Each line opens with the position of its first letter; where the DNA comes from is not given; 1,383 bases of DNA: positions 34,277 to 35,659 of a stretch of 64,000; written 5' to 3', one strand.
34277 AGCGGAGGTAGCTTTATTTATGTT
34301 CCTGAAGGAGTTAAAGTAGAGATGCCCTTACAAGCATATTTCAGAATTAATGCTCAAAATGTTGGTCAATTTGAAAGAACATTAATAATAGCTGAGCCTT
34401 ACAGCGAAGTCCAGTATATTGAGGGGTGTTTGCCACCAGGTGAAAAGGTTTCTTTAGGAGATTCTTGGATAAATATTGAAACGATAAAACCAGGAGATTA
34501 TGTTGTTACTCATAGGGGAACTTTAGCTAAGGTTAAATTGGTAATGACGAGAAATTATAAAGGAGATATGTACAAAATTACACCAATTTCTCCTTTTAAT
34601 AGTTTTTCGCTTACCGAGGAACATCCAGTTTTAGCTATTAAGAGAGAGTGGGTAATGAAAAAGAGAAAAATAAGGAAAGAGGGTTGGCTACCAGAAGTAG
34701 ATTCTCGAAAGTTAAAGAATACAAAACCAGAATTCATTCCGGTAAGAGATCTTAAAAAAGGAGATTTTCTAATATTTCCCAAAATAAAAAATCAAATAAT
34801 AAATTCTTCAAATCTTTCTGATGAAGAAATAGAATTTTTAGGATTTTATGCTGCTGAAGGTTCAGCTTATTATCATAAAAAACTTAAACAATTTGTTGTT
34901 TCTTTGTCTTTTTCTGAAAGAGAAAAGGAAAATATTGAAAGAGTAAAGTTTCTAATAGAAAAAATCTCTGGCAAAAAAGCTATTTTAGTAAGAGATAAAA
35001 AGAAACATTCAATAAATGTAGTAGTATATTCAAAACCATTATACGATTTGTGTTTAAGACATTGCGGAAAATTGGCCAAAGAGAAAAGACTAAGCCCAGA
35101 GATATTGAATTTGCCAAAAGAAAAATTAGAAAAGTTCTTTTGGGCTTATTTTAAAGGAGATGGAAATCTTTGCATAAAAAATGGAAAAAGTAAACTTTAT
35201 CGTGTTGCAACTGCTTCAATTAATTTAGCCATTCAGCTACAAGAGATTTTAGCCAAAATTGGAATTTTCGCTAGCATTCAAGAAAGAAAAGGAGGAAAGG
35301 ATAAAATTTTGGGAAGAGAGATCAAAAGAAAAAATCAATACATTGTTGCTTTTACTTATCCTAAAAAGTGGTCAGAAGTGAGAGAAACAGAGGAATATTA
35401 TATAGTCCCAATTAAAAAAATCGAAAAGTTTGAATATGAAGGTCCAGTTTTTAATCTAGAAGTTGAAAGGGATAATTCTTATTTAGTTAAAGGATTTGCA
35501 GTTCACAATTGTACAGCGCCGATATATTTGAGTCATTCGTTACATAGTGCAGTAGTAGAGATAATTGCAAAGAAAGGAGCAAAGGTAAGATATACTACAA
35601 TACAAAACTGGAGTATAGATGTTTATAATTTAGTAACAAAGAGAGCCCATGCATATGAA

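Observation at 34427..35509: In-frame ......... intein inside sufB at the conserved EG/CTAP site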

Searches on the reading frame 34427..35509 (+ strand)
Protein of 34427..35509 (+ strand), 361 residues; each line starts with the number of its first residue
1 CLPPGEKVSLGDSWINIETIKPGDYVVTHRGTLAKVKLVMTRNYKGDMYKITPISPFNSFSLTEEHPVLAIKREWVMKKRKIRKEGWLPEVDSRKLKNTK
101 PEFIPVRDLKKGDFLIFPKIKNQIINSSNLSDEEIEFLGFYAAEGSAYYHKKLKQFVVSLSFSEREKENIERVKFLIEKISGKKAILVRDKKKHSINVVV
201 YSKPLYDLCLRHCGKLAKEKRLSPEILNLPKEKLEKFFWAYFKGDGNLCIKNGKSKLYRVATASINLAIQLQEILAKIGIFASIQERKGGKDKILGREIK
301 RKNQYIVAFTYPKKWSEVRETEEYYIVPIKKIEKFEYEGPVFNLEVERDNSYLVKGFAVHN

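Call 4: search_protein_families(library=pfam, proteins=[window:34427-35509:+], max_evalue=0.1)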
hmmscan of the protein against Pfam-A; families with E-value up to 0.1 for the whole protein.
window:34427-35509:+ (361 aa): 4 families
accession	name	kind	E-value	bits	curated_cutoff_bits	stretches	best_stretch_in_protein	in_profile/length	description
PF14528.11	LAGLIDADG_3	-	4.7e-12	46.4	22.5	1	236-307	5-75/82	LAGLIDADG-like domain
PF14890.11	Intein_splicing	-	7.4e-11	42.5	35.8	1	34-361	36-155/155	Intein splicing domain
PF14623.11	Vint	-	0.0077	16.5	27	1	11-77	12-72/166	Hint-domain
PF13403.11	Hint_2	-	0.0078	17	28.4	1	1-48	2-49/147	Hint domain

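Call 5: search_protein_families(library=ncbifam, proteins=[window:34427-35509:+], max_evalue=0.1)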
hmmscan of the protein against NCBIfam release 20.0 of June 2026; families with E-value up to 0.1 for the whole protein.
window:34427-35509:+ (361 aa): 7 families
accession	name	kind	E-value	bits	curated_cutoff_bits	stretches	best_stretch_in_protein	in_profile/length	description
NF011303.0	PRK14715.1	equivalog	1.3e-10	39.1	1585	1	105-283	1092-1261/1627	DNA-directed DNA polymerase II large subunit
NF045703.1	rSAM_Tes_intein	exception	5.9e-08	31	1700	2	136-298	373-524/1040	tetraether lipid synthase Tes, intein-containing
NF011418.0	PRK14845.1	equivalog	8.7e-06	23.7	756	1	35-313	80-303/1049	translation initiation factor IF-2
NF005852.0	PRK07773.1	equivalog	5.3e-05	21.7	780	1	104-287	479-667/886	replicative DNA helicase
NF011287.0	PRK14698.1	equivalog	7.8e-05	20.8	1238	1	127-289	386-538/1017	V-type ATP synthase subunit A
NF038098.1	GyrA_w_intein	exception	0.0031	15.4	1850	1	211-297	313-399/1232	intein-containing DNA gyrase subunit A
TIGR01443.1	intein_Cterm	domain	0.0042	17.3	15.6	1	340-361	1-23/24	intein C-terminal splicing region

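Call 6: search_solved_structures(query=window:34427-35509:+, max_evalue=1, show_alignments=3)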
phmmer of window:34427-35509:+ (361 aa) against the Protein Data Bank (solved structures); distinct sequences matched with E-value up to 1: 2.
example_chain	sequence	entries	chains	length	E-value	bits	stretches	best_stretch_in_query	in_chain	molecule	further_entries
7qsu_A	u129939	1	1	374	1e-06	31.4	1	124-288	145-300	V-ATPase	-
2cw7_A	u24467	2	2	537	2.6e-05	26.8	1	133-283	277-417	Endonuclease PI-PkoII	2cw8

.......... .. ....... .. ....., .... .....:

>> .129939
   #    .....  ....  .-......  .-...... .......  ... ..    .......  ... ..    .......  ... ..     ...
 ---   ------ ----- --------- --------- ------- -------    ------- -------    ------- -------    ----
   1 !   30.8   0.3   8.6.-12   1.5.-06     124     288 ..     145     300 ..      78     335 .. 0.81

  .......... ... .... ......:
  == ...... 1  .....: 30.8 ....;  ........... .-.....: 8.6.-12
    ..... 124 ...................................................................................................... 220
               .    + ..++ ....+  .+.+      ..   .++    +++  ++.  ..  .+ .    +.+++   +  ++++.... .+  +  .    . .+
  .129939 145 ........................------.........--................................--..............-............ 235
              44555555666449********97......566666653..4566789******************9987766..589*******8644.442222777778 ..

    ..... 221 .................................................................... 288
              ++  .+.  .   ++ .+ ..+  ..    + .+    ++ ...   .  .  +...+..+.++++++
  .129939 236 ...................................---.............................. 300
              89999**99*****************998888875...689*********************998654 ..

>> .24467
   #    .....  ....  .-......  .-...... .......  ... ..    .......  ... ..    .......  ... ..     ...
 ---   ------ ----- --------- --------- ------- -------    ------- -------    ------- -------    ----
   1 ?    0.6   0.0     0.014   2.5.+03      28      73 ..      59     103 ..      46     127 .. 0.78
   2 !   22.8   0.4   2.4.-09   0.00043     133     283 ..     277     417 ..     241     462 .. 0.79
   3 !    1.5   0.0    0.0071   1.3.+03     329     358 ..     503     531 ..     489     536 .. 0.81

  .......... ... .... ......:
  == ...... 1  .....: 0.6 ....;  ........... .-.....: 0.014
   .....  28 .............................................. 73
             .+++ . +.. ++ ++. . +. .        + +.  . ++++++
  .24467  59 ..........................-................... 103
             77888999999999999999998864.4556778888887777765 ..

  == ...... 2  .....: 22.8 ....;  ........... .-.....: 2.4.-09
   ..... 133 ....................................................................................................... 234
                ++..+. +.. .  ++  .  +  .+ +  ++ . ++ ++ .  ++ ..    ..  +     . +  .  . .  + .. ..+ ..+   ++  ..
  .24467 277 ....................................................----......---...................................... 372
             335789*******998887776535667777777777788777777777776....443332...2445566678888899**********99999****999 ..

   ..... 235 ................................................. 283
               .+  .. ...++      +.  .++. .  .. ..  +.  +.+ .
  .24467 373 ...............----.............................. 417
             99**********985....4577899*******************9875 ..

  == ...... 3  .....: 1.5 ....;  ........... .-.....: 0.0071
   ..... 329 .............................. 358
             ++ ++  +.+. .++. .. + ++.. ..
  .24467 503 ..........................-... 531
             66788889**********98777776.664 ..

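Call 7: find_homologous_proteins(query=window:34427-35509:+, max_evalue=0.001)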
Query window:34427-35509:+ (361 aa): 119 proteins with E <= 0.001 among 4386 candidates.
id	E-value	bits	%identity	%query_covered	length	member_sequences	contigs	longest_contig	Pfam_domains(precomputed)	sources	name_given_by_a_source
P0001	3.1e-107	377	91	52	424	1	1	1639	PF01458.24,PF14528.12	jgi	jgi:Fe-S cluster assembly protein SufB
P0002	3.5e-101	357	50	100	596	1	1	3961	PF01458.24,PF14528.12,PF14890.12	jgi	jgi:Fe-S cluster assembly protein SufB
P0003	1.7e-95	338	46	100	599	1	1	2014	PF01458.24,PF14528.12,PF14890.12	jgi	jgi:Fe-S cluster assembly protein SufB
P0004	2.8e-95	338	45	100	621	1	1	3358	PF01458.24,PF19295.6,PF14528.12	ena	-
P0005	7.3e-94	333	50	95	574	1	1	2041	PF01458.24,PF14528.12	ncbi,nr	ncbi:MAG TPA: Fe-S cluster assembly protein SufB [Aggregatilineales bacterium]|nr:Fe-S cluster assem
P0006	4.9e-93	330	45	100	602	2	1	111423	PF01458.24,PF14528.12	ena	-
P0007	8.7e-90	320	45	96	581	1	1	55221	PF01458.24,PF14528.12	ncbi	ncbi:MAG: SufD family Fe-S cluster assembly protein [Nitrososphaerota archaeon]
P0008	3.2e-89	318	46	93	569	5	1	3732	PF01458.24,PF14528.12,PF14890.12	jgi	jgi:Fe-S cluster assembly protein SufB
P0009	2.6e-80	288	41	100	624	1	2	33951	PF07591.16,PF14623.12,PF05203.22,PF14528.12,PF01592.22,PF01079.26,PF13403.12,PF14890.12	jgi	-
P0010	1.6e-72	263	48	78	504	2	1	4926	PF01458.24,PF19295.6,PF14528.12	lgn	-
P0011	1.1e-71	260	44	93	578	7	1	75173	PF01458.24,PF14528.12,PF14890.12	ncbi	-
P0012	9.2e-69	250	42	100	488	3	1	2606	PF14528.12,PF01592.22,PF14890.12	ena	-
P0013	8.5e-68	247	42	100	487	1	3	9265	PF14528.12,PF01592.22,PF14890.12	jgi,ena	-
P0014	1.1e-67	247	41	100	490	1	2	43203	PF14528.12,PF01592.22,PF14890.12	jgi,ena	-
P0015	1.8e-67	246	40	100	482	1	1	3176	PF14528.12,PF01592.22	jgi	jgi:Fe-S cluster assembly protein SufB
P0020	2.6e-66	242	41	100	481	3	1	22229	PF14528.12,PF01592.22,PF14890.12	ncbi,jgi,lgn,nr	ncbi:MAG: hypothetical protein AYK22_06505 [Thermoplasmatales archaeon SG8-52-3]|nr:MAG: hypothetica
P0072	1.6e-58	217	38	96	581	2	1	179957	PF01458.24,PF14528.12,PF14890.12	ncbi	ncbi:SufD family Fe-S cluster assembly protein [Methylothermus subterraneus]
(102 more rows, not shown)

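Call 20: find_encoding_contigs(protein=P0001, flank=3000, max_places=4)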
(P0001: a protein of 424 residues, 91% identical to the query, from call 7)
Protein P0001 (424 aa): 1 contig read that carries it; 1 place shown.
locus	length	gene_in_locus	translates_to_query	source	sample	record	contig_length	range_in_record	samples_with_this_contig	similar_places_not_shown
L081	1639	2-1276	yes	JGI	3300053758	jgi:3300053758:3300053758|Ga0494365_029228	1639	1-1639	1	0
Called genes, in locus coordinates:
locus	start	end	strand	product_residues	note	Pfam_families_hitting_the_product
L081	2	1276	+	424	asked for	PF14528:LAGLIDADG_3, PF01458:SUFBD_core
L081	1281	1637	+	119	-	?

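Call 36: find_encoding_contigs(protein=P0007, flank=5000, max_places=3)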
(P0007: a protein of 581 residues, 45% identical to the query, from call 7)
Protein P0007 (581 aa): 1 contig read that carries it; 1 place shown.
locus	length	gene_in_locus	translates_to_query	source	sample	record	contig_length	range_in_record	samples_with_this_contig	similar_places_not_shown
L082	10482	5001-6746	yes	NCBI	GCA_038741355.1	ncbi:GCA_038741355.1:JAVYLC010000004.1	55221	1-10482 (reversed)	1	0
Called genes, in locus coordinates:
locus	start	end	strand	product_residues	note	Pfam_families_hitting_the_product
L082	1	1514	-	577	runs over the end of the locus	PF02776:TPP_enzyme_N, PF00205:TPP_enzyme_M, PF02775:TPP_enzyme_C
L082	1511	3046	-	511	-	PF00682:HMGL-like, PF22617:HCS_D2, PF08502:LeuA_dimer (weak)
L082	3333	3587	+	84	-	-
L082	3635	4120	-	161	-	PF00582:Usp (weak)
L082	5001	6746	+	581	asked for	PF14528:LAGLIDADG_3, PF01458:SUFBD_core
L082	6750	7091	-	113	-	PF00543:P-II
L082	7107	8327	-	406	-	PF00909:Ammonium_transp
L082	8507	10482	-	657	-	?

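Call 37: find_encoding_contigs(protein=P0072, flank=3000, max_places=2)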
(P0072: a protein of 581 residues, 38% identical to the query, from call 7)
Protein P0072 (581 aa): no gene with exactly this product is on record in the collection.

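Call 39: predict_structure(alignment_id=A1)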
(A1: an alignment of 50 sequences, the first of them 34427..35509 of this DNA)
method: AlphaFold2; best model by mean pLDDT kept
length: 361 residues; sequences in the alignment: 50
mean_pLDDT: 94.4   pTM: 0.91
mean pLDDT of the five models: 94.4, 93.8, 93.2, 92.9, 92.8
residues with pLDDT >= 90: 310; 70-90: 44; 50-70: 7; < 50: 0
segments of 3 or more residues with pLDDT < 50: none
pLDDT, mean of each block of 10 residues (from residue 1): 97 95 97 97 98 97 98 92 78 96 98 97 76 98 98 98 97 98 98 95 98 95 95 97 95 87 97 95 93 82 94 84 97 98 96 98 90
secondary structure, 60 per line:
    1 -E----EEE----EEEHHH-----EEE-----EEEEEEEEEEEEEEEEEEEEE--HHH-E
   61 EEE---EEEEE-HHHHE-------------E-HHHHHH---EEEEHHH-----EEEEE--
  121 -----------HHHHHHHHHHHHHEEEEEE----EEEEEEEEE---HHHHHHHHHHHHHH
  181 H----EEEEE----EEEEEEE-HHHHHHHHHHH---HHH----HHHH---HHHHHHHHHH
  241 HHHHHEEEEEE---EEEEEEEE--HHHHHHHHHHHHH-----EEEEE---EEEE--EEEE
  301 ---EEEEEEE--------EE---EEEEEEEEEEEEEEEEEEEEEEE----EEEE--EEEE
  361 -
elements in order: E7-9 E14-16 E25-27 E33-53 E60-63 E67-71 H73-76 H93-98 E102-105 E114-118 H132-144 E145-150 E155-163 H167-181 E186-190 E195-201 H203-213 H224-227 H231-245 E246-251 E255-262 H265-277 E283-287 E291-294 E297-300 E304-310 E324-346 E351-354 E357-360

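Call 44: fold_search(model_id=the predicted structure, library=pdb)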
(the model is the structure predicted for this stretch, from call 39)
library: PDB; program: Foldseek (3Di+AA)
matches with E <= 10: 811; with E <= 0.001: 83
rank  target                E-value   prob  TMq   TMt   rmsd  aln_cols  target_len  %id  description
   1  7qsu                  2.8e-19  1.00  0.69  0.68   5.6       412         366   17  Crystal structure of homing endonuclease-associated TliVMA intein (C1A, d333-339) (released 2022-03-30)
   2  7qss                  4.6e-17  1.00  0.63  0.54   7.3       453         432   15  Crystal structure of homing endonuclease-associated TliVMA intein (C1A) (released 2022-03-30)
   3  1vde_A                2.9e-16  1.00  0.59  0.51   8.3       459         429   16  PI-SCEI, A HOMING ENDONUCLEASE WITH PROTEIN SPLICING ACTIVITY (released 1998-04-08)
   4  1ef0_A                9.7e-16  1.00  0.59  0.52   7.8       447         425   16  CRYSTAL STRUCTURE OF PI-SCEI MINIPRECURSOR (released 2000-06-07)
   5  1lws_A                5.8e-15  1.00  0.61  0.53   8.0       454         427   15  Crystal structure of the intein homing endonuclease PI-SceI bound to its recognition sequence (released 2002-09-27)
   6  1vde_B                6.5e-15  1.00  0.59  0.51   8.1       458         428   16  PI-SCEI, A HOMING ENDONUCLEASE WITH PROTEIN SPLICING ACTIVITY (released 1998-04-08)
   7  2cw7                  1.3e-14  1.00  0.62  0.43  10.9       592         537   14  Crystal structure of intein homing endonuclease II (released 2006-04-18)
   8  7qst                  1.6e-14  1.00  0.60  0.60   7.1       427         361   16  Crystal structure of homing endonuclease-associated PhoVMA intein (C1A) (released 2022-03-30)
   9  1jva_B                1.7e-14  1.00  0.59  0.51   7.8       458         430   14  CRYSTAL STRUCTURE OF THE VMA1-DERIVED ENDONUCLEASE BEARING THE N AND C EXTEIN PROPEPTIDES (released 2002-08-29)
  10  1um2_A                3.7e-14  1.00  0.56  0.50   9.4       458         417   16  Crystal Structure of the Vma1-Derived Endonuclease with the Ligated Extein Segment (released 2004-09-22)
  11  1um2_B                9.4e-14  1.00  0.60  0.53   8.7       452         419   14  Crystal Structure of the Vma1-Derived Endonuclease with the Ligated Extein Segment (released 2004-09-22)
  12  1dfa                  1.1e-13  1.00  0.57  0.52   8.3       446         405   14  CRYSTAL STRUCTURE OF PI-SCEI IN C2 SPACE GROUP (released 1999-12-08)
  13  1lwt_A                3.5e-13  1.00  0.58  0.50   8.1       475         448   14  Crystal structure of the intein homing endonuclease PI-SceI bound to its substrate DNA (Ca2+ free) (released 2002-09-27)
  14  1dq3                  3.7e-13  1.00  0.64  0.52   6.3       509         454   12  CRYSTAL STRUCTURE OF AN ARCHAEAL INTEIN-ENCODED HOMING ENDONUCLEASE PI-PFUI (released 2000-07-05)
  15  1jva_A                4.8e-13  1.00  0.59  0.51   7.9       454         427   15  CRYSTAL STRUCTURE OF THE VMA1-DERIVED ENDONUCLEASE BEARING THE N AND C EXTEIN PROPEPTIDES (released 2002-08-29)
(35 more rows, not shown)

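Call 51: find_encoding_contigs(protein=P0020, flank=1500, max_places=2)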
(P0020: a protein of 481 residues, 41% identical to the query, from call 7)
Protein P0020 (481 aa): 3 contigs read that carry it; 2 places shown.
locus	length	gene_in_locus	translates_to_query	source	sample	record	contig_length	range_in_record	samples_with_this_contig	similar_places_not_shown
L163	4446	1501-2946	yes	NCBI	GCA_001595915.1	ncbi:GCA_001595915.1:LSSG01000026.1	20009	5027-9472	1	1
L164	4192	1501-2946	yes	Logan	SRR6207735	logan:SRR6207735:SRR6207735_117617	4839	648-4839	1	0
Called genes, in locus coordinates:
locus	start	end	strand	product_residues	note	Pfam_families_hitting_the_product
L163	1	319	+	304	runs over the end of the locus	PF02445:NadA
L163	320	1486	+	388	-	PF00266:Aminotran_5, PF01041:DegT_DnrJ_EryC1 (weak)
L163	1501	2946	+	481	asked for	PF01592:NifU_N, PF14890:Intein_splicing (weak), PF14528:LAGLIDADG_3 (weak), PF01592:NifU_N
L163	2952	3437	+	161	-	PF01242:PTPS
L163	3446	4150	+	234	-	PF00733:Asn_synthase (weak), PF02568:ThiI (weak), PF06508:QueC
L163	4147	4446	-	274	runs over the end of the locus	-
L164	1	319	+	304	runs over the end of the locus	PF02445:NadA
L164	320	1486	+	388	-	PF00266:Aminotran_5, PF01041:DegT_DnrJ_EryC1 (weak)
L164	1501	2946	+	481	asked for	PF01592:NifU_N, PF14890:Intein_splicing (weak), PF14528:LAGLIDADG_3 (weak), PF01592:NifU_N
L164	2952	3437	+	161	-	PF01242:PTPS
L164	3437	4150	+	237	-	PF00733:Asn_synthase (weak), PF02568:ThiI (weak), PF06508:QueC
